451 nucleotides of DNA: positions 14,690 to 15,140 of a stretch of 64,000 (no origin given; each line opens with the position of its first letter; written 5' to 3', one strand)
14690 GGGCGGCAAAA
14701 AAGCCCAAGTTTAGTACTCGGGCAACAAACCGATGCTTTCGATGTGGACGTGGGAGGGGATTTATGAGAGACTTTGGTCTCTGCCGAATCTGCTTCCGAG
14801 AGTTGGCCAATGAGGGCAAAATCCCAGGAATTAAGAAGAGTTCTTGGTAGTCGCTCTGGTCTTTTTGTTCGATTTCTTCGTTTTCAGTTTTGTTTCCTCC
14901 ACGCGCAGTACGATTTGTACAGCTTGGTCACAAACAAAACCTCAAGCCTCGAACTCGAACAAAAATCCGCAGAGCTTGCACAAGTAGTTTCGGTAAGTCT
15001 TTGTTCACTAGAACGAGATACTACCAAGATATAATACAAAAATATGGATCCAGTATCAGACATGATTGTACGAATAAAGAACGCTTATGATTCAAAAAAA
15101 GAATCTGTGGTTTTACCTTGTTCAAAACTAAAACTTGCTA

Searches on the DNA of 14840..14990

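Call 54: search_rna_families(source=window, start=14840, end=14990, threshold=evalue, max_evalue=10)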
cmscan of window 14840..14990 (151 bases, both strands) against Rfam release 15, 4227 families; matches with E-value up to 10: 5.
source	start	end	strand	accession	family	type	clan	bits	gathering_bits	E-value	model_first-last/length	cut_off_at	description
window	14860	14967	-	RF03578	mir-3910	Gene; miRNA;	-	15.2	95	1.5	1-82/82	no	mir-3910 microRNA precursor family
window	14865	14963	+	RF03323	mir-3613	Gene; miRNA;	-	14.2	91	1.8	1-86/86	no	mir-3613 microRNA precursor family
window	14969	14990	-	RF03086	chrB-b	Cis-reg;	-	13.7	36.5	0.75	23-49/49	5'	chrB-b RNA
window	14853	14975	-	RF04099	MIR837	Gene; miRNA;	-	12.8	117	5.8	1-122/122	no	MIR837 microRNA precursor family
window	14865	14908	-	RF02248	Six3os1_3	Gene; lncRNA;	-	8.6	40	4.2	32-75/75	no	Six3os1 conserved region 3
